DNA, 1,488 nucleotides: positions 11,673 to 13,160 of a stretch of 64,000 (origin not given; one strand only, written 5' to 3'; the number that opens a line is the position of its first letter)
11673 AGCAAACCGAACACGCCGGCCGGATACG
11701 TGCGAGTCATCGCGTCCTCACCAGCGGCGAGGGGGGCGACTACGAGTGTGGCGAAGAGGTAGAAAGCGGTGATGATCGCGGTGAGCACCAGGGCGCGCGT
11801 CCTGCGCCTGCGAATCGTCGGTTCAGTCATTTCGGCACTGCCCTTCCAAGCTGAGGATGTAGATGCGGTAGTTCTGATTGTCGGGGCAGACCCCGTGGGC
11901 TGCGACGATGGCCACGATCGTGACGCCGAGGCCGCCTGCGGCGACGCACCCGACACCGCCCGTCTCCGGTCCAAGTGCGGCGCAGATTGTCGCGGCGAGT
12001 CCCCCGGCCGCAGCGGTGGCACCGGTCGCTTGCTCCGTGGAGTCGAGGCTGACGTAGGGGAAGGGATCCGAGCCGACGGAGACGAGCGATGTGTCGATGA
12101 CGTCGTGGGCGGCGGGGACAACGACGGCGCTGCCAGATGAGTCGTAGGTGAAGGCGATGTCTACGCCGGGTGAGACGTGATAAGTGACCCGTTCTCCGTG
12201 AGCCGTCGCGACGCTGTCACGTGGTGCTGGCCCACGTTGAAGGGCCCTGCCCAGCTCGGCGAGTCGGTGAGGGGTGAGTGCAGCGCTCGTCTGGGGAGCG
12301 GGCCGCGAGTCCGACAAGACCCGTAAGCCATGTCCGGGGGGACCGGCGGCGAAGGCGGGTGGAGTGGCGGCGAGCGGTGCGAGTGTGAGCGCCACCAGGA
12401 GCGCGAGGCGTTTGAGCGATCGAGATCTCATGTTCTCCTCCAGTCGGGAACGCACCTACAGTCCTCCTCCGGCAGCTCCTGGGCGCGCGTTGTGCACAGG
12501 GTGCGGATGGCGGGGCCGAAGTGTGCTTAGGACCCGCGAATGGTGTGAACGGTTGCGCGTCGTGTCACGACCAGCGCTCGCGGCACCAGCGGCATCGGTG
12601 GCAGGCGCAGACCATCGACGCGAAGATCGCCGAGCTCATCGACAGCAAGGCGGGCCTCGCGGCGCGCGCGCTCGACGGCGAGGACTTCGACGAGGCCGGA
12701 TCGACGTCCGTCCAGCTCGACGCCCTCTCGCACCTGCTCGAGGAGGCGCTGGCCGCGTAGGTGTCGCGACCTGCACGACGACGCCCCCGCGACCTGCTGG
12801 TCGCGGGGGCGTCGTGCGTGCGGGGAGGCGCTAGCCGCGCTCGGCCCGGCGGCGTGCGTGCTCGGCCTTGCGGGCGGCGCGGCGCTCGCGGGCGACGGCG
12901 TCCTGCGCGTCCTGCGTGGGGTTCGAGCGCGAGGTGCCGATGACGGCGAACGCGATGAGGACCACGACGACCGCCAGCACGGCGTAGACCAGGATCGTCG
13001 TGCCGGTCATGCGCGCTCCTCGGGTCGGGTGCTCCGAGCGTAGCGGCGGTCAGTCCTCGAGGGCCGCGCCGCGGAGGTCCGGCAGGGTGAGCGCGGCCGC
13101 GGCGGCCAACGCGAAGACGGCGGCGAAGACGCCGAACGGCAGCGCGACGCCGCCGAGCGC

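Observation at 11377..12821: Low-GC ~1 kb cassette (secreted Gly/Cys-rich protein + coupled 2-TM protein) inserted at the helicase terminator and bracketed by ~220-bp direct repeats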

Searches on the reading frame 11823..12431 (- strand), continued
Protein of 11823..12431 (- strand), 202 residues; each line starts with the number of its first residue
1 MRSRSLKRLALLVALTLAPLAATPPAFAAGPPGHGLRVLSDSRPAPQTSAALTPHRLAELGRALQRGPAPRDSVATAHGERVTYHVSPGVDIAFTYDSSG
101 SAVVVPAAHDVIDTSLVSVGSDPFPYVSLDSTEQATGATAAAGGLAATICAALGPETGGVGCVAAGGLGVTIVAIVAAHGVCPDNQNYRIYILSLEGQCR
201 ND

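Call 54: fold_search(model_id=the predicted structure, library=pdb)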
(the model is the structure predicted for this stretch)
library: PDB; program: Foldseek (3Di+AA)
matches with E <= 10: 268; with E <= 0.001: 0
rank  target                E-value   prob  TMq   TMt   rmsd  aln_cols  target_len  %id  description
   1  9bjf_B                4.2e-01  0.72  0.16  0.41   4.5        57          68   14  Tungstate binding protein (Tungbindin) from Eubacterium limosum in apo form (released 2024-09-04)
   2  6pcm_A                7.7e-01  0.07  0.13  0.05   9.9        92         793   20  Crystal Structure of Mycobacterium smegmatis Topoisomerase I with ssDNA bound to both N- and C-terminal domains (released 2020-03-25)
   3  9beb_E                8.7e-01  0.54  0.16  0.40   4.4        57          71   14  Tungstate binding protein (Tungbindin) from Eubacterium limosum with eight Tungstates bound (released 2024-09-04)
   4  7r7j_B                8.7e-01  0.11  0.11  0.05  10.5        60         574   17  Crystal structure of RadD with ADP (released 2022-04-13)
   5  2ltr_MODEL_1_A        9.2e-01  0.41  0.14  0.26   6.6        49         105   16  Solution structure of RDE-4(32-136) (released 2013-12-04)
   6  9bjf_F                1.1e+00  0.38  0.16  0.40   5.0        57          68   16  Tungstate binding protein (Tungbindin) from Eubacterium limosum in apo form (released 2024-09-04)
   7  1r8o_B                1.3e+00  0.13  0.12  0.28  16.2        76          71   14  Crystal structure of an unusual Kunitz-type trypsin inhibitor from Copaifera langsdorffii seeds (released 2004-05-25)
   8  9beb_A                1.3e+00  0.44  0.16  0.41   4.4        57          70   14  Tungstate binding protein (Tungbindin) from Eubacterium limosum with eight Tungstates bound (released 2024-09-04)
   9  9beb_B                1.3e+00  0.41  0.16  0.41   4.4        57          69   14  Tungstate binding protein (Tungbindin) from Eubacterium limosum with eight Tungstates bound (released 2024-09-04)
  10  9bel_B                1.3e+00  0.41  0.16  0.39   4.5        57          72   14  Tungstate binding protein (Tungbindin) from Eubacterium limosum with five Tungstates bound (released 2024-09-04)
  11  9bed_A                1.3e+00  0.41  0.16  0.38   4.4        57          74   14  Tungstate binding protein (Tungbindin) from Eubacterium limosum with eight molybdates bound (released 2024-09-04)
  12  2hii_A                1.4e+00  0.11  0.16  0.13  13.3        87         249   10  heterotrimeric PCNA sliding clamp (released 2006-11-07)
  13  5w1a_A                1.4e+00  0.08  0.09  0.04  11.4        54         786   15  The first X-ray crystal structure of an insect muscle myosin. Drosophila melanogaster, skeletal muscle myosin II, an e (released 2018-06-06)
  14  5hcw_D                1.6e+00  0.09  0.10  0.15  10.9        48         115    8  Crystal structure of C-As lyase with mutations Y100H and V102F (monoclinic form) (released 2017-01-18)
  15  8exw_A                1.6e+00  0.08  0.09  0.04  11.1        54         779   15  Drosophila melanogaster indirect flight muscle myosin II (subfragment-1) (released 2024-02-07)
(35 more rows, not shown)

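Call 66: search_protein_families(library=padloc, proteins=[window:11826-12431:-], max_evalue=1)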
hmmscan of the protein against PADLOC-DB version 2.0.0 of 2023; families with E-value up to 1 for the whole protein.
window:11826-12431:- (202 aa): 0 families

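Call 67: search_protein_families(library=phrogs, proteins=[window:11826-12431:-], max_evalue=1)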
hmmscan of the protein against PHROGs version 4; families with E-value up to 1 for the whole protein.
window:11826-12431:- (202 aa): 1 family
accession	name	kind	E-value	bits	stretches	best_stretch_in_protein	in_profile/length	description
phrog_1293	-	tail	0.16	10.6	1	133-175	582-624/1424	tail length tape measure protein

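Call 73: search_dna_similar(query=window:11826-12431:-, collection=plasmids, mode=protein, max_evalue=0.001)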
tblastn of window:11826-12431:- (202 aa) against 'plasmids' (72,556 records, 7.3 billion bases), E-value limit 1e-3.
Records with a match: 1; places in all: 1; records where one place covers at least 80% of the query: 0.
Best place of each record, by identity: <60% 1.
By first word of the organism name: Arthrobacter 1.
By predicted mobility (MOB-suite, as given by PLSDB): mobilizable 1.
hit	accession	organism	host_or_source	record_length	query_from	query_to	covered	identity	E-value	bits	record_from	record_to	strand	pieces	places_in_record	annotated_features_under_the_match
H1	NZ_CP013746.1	Arthrobacter alpinus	Permafrost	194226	53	202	74%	54.7%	3e-23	103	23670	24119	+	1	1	hypothetical protein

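Call 74: search_dna_similar(query=window:11826-12431:-, collection=phages, mode=protein, max_evalue=0.001)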
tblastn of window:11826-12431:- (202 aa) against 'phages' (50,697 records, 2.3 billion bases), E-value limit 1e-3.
No match.

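Call 76: get_annotated_region(hit=H1, flank=5000)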
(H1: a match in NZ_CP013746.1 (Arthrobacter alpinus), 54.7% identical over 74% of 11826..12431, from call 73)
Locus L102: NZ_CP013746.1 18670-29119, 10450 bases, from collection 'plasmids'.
description: Arthrobacter alpinus strain A3 plasmid unnamed, complete sequence
organism: Arthrobacter alpinus (NCBI taxid 656366)
taxonomy: Bacteria; Actinomycetota; Actinomycetes; Micrococcales; Micrococcaceae; Arthrobacter; Arthrobacter alpinus
host: -; source: Permafrost; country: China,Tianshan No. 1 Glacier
typing (MOB-suite, as given by PLSDB): mobilizable; relaxase MOBF
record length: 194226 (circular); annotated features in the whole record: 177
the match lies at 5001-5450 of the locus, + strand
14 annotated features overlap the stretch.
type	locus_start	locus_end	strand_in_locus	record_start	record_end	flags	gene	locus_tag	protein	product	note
CDS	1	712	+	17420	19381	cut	-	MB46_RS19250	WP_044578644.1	hypothetical protein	-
CDS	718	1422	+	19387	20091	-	-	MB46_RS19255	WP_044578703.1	ATP-binding cassette domain-containing protein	-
CDS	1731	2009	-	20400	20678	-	-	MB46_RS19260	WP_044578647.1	hypothetical protein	-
CDS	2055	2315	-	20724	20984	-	-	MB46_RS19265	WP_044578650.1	hypothetical protein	-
CDS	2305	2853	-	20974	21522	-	-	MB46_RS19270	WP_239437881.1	hypothetical protein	-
CDS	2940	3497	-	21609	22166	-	-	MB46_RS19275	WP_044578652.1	single-stranded DNA-binding protein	-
CDS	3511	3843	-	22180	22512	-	-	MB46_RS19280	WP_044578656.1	hypothetical protein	-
CDS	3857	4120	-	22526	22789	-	-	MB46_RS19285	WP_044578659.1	glutaredoxin family protein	-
CDS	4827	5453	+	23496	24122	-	-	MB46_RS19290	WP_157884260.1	hypothetical protein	-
CDS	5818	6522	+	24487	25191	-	-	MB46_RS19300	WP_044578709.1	SOS response-associated peptidase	GO:0018142 - obsolete protein-DNA covalent cross-linking [Evidence IEA]; GO:0009432 - SOS response [Evidence IEA]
CDS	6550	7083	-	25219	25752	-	-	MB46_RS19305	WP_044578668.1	hypothetical protein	-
CDS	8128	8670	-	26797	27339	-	-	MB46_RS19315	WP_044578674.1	hypothetical protein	-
CDS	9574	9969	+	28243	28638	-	-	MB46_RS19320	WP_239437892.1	DUF1016 N-terminal domain-containing protein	-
CDS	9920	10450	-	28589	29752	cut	-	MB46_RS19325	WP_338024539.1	ATP-binding protein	-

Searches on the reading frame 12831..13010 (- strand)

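Call 6: search_protein_families(library=pfam, proteins=[window:12831-13010:-], max_evalue=1)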
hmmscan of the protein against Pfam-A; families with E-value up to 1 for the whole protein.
window:12831-13010:- (59 aa): 1 family
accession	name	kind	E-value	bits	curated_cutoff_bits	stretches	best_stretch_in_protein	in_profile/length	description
PF12669.12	FeoB_associated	-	0.17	12.6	27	1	5-27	2-24/44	FeoB-associated Cys-rich membrane protein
